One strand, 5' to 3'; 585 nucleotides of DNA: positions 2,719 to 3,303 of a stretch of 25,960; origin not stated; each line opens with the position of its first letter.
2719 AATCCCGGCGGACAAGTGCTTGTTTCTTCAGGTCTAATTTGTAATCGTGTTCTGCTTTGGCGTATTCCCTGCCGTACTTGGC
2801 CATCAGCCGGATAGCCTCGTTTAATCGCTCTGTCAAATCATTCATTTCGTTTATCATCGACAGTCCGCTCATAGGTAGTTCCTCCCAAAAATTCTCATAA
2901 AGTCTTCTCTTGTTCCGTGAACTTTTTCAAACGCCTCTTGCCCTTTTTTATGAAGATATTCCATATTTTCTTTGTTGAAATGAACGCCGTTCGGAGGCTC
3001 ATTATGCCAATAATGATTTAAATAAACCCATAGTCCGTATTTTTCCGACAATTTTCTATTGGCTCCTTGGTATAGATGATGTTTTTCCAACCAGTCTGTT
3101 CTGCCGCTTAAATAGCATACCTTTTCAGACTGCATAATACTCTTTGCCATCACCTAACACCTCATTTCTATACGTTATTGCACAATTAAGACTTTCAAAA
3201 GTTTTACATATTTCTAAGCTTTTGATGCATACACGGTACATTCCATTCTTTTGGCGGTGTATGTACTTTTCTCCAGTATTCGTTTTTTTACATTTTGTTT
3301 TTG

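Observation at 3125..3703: AT-rich HNH/NUMOD4 homing endonuclease wedged between recombination and replication genes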

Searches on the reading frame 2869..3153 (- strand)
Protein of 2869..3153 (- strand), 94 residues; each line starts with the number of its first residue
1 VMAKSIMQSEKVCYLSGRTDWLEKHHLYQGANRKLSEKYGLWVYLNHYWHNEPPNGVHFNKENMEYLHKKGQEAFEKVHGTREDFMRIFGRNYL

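Call 3: search_protein_families(library=pfam, proteins=[window:2869-3153:-], max_evalue=0.01)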
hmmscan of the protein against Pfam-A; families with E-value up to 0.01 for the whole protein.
window:2869-3153:- (94 aa): 0 families

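Call 4: search_protein_families(library=phrogs, proteins=[window:2869-3153:-], max_evalue=0.001)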
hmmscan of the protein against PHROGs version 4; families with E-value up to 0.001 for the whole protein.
window:2869-3153:- (94 aa): 2 families
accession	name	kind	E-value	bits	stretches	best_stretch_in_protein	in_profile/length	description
phrog_7566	-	unknown function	2.5e-30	105.6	1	2-94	4-96/96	-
phrog_29930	-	unknown function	1.1e-06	29.9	1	55-94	4-42/44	-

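Call 15: find_encoding_contigs(protein=window:2869-3150:-, flank=5000, max_places=10)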
Protein window:2869-3150:- (93 aa): 24 contigs read that carry it; 10 places shown.
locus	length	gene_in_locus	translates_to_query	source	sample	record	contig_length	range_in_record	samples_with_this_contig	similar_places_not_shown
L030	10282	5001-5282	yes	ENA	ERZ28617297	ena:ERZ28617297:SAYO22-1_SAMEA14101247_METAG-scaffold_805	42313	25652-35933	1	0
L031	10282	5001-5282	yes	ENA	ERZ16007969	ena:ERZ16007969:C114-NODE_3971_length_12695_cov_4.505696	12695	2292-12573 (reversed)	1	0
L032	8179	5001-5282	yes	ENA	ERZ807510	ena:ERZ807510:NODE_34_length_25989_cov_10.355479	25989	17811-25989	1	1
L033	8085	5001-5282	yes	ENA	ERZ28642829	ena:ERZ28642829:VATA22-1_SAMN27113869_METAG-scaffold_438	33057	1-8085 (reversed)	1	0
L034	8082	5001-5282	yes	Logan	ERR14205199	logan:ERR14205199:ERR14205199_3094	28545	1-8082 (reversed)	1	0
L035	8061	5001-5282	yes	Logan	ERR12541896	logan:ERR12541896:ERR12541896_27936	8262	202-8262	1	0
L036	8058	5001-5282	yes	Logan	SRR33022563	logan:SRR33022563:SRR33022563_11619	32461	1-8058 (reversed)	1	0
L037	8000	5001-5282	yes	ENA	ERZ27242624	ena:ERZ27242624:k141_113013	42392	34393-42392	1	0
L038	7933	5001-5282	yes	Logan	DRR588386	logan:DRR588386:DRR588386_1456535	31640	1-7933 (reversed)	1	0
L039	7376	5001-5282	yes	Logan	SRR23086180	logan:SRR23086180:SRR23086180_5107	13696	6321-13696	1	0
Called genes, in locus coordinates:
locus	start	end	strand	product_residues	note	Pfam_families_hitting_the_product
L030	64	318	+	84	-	PF13560:HTH_31 (weak), PF13443:HTH_26 (weak)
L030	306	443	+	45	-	-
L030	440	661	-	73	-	PF09954:DUF2188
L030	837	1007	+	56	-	PF13240:Zn_Ribbon_1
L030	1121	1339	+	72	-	-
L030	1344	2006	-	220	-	PF13643:DUF4145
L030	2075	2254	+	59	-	PF12728:HTH_17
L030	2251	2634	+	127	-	-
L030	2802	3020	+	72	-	-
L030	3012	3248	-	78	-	-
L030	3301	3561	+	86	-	-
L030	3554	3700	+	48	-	-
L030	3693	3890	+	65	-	-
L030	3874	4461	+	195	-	PF04404:ERF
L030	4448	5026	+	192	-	PF07463:NUMOD4, PF13392:HNH_3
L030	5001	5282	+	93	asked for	-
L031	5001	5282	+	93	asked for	-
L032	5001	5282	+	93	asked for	-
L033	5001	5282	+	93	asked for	-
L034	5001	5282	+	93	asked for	-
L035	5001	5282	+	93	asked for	-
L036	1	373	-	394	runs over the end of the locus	PF14659:Phage_int_SAM_3, PF00589:Phage_integrase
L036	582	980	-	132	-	-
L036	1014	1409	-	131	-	PF06114:Peptidase_M78 (weak)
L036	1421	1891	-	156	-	PF12844:HTH_19 (weak), PF01381:HTH_3, PF13443:HTH_26, PF13560:HTH_31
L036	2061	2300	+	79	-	PF01381:HTH_3 (faint), PF13443:HTH_26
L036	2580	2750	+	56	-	-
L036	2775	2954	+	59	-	PF12728:HTH_17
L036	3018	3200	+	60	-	-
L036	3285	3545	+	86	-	-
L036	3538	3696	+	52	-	-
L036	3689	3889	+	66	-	-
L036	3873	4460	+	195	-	PF04404:ERF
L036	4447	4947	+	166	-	PF07463:NUMOD4, PF13392:HNH_3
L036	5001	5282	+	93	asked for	-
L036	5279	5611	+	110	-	-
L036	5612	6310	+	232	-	-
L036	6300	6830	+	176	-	PF11417:G39P_N (weak)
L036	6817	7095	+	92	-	-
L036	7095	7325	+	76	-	-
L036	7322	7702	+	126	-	PF24608:PDDEXK_15 (faint)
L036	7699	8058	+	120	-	?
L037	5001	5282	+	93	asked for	-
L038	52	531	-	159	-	-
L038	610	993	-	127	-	PF06114:Peptidase_M78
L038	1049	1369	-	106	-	PF01381:HTH_3, PF13443:HTH_26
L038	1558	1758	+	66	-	-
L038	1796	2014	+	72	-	-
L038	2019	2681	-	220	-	PF13643:DUF4145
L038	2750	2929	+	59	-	PF12728:HTH_17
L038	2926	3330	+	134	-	-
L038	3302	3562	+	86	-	-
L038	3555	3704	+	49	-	-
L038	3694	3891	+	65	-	-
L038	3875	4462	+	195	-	PF04404:ERF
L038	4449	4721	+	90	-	PF07463:NUMOD4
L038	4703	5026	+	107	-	-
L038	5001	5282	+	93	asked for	-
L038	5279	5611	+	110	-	-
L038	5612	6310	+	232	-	-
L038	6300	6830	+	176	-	PF11417:G39P_N (weak)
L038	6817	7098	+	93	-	-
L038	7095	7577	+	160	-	-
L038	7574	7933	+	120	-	?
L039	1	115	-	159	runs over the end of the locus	-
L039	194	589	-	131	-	PF06114:Peptidase_M78 (weak)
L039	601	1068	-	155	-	PF01381:HTH_3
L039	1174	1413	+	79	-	PF05339:DUF739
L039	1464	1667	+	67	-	-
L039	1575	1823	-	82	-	-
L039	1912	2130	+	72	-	-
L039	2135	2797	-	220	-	PF13643:DUF4145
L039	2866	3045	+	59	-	PF12728:HTH_17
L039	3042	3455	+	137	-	-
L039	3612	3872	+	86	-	-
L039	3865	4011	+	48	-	-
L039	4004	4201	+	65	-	-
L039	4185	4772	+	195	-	PF04404:ERF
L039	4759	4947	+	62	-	PF07463:NUMOD4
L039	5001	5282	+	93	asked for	-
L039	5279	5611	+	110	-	-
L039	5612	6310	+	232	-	-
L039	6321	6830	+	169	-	PF11417:G39P_N (weak)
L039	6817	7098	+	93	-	-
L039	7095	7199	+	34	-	-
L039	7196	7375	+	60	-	?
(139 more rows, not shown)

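Call 18: search_protein_families(library=pfam, proteins=[window:2869-3150:-], max_evalue=10)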
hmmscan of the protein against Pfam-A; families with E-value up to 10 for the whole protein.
window:2869-3150:- (93 aa): 0 families

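Call 19: search_protein_families(library=ncbifam, proteins=[window:2869-3150:-], max_evalue=1)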
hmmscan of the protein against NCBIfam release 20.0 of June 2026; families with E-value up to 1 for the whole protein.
window:2869-3150:- (93 aa): 1 family
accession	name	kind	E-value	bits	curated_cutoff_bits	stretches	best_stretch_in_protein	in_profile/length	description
NF038096.1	thylak_slr1796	equivalog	0.12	11.9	140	1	45-80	93-128/157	thylakoid membrane photosystem I accumulation factor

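Call 31: find_homologous_proteins(query=window:2869-3150:-, max_evalue=0.00001)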
Query window:2869-3150:- (93 aa): 589 proteins with E <= 0.00001 among 597 candidates; the best 120 are listed.
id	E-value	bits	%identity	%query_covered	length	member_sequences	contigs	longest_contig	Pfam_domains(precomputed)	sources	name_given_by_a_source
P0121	6.3e-59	214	99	100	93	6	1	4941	-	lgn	-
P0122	1.6e-58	213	99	100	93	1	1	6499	-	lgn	-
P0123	8.4e-54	198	89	100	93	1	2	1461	-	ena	-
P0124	1.6e-48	181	83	100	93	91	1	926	-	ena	-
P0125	4.0e-47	176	81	100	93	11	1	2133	-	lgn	-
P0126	6.4e-46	173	77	100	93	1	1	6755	-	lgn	-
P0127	2.2e-42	161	74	100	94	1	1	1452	-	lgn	-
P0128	1.1e-41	159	73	100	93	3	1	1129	-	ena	-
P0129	8.5e-41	156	73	100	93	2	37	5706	-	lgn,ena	-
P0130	4.0e-40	154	73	97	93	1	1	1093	-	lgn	-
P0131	6.2e-40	153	72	100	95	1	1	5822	-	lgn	-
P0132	4.4e-39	151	71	98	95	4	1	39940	-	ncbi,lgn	-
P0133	2.4e-36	142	67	100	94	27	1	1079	-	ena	-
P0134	8.8e-34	134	67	98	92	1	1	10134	-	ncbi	-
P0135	3.0e-33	132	69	95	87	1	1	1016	-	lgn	-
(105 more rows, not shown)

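Call 34: search_solved_structures(query=A1, max_evalue=10, show_alignments=3)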
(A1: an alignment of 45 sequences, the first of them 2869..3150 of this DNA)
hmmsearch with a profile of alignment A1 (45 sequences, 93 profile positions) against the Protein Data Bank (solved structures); distinct sequences matched with E-value up to 10: 0.
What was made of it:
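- On P1 Ref / RecA_dep_nuc family (PF16786), for the small ORF: The profile search against PDB sequences found nothing (call 34).
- Tried and rejected: A family profile against PDB sequences also gave nothing (call 34).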

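Call 35: search_protein_families(library=pfam, alignment_id=A1, max_evalue=1)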
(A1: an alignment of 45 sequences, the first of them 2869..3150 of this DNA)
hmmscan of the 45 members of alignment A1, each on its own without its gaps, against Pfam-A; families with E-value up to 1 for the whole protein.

A. member 1, window:2869-3150:- (93 aa): 0 families

B. families by the number of members that match (of 45 scanned): 24 families
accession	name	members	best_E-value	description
PF02565.21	RecO_C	6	0.016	Recombination protein O C terminal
PF23382.1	DUF7097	6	0.021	Family of unknown function (DUF7097)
PF16786.11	RecA_dep_nuc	4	0.00014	Recombination enhancement, RecA-dependent nuclease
PF16784.11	HNHc_6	3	0.032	Putative HNHc nuclease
PF13391.12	HNH_2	1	0.019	HNH endonuclease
PF23117.1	DpnD_N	1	0.032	DpnD N-terminal domain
PF15362.11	Enamelin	1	0.035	Enamelin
PF16391.11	DUF5000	1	0.046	Domain of unknown function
PF01363.27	FYVE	1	0.06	FYVE zinc finger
PF04423.19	Rad50_zn_hook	1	0.064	Rad50 zinc hook motif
PF25713.1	N4_GP8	1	0.08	Bacteriophage N4 DNA replication inhibitor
PF06986.16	F_T4SS_TraN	1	0.087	F-type Type IV secretion system, TraN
PF08929.15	PoNi_C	1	0.092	PoNe immunity proteins (PoNi), C-terminal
PF18406.6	DUF1281_C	1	0.097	Ferredoxin-like domain in Api92-like protein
PF14260.11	zf-C4pol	1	0.097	C4-type zinc-finger of DNA polymerase delta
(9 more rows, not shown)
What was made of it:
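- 2869..3150 (-): Small 93-aa gene with an HNH (beta-beta-alpha-metal) fold, Ref-like. It is a low-GC '93-type' allele carried with the HNH gene. 4 of 45 members hit Pfam RecA_dep_nuc, best E = 1.4e-4 (call 35).
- Closest known: Phage P1 Ref. Same: Weak Pfam matches to RecA_dep_nuc and HNHc_6 occur in family members (call 35).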

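Call 37: predict_structure(alignment_id=A1)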
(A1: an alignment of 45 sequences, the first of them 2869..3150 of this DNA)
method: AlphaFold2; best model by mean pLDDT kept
length: 93 residues; sequences in the alignment: 45
mean_pLDDT: 91.8   pTM: 0.81
mean pLDDT of the five models: 91.8, 90.9, 87.3, 87.2, 86.7
residues with pLDDT >= 90: 79; 70-90: 10; 50-70: 4; < 50: 0
segments of 3 or more residues with pLDDT < 50: none
pLDDT, mean of each block of 10 residues (from residue 1): 89 96 92 93 96 93 94 93 89 60
secondary structure, 60 per line:
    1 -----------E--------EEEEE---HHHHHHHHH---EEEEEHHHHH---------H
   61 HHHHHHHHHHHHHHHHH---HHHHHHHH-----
elements in order: E21-25 H29-37 E41-45 H46-50 H60-77 H81-88
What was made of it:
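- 2869..3150 (-): AF2 pLDDT 91.8 (call 37).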

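Call 56: find_encoding_contigs(protein=P0132, flank=2500, max_places=3)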
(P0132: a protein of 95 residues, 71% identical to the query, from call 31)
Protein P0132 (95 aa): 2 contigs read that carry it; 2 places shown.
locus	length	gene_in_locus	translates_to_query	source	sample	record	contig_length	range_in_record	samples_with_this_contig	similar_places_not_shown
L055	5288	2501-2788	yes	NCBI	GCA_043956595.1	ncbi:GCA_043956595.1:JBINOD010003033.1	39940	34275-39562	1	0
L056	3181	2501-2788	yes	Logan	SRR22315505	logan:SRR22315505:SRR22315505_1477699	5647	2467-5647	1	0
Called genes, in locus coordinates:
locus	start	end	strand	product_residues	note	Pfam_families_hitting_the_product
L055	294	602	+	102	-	-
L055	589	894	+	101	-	-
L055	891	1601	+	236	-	PF04404:ERF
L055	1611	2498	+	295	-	PF07083:DUF1351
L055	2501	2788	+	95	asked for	-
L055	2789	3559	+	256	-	-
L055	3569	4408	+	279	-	PF01695:IstB_IS21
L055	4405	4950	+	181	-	-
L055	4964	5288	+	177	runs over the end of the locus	PF24703:DUF7666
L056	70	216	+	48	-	-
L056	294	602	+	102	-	-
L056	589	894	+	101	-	-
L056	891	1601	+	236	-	PF04404:ERF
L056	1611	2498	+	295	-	PF07083:DUF1351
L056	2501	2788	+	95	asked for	-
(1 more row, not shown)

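Call 57: find_encoding_contigs(protein=P0124, flank=2500, max_places=4)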
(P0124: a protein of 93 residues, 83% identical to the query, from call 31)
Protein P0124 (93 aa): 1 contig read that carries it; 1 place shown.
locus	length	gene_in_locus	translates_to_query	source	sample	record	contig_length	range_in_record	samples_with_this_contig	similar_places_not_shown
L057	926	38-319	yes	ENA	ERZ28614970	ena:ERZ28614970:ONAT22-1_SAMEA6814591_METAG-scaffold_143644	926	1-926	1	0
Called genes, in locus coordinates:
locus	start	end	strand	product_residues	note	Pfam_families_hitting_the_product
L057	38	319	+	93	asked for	-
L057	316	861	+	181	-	-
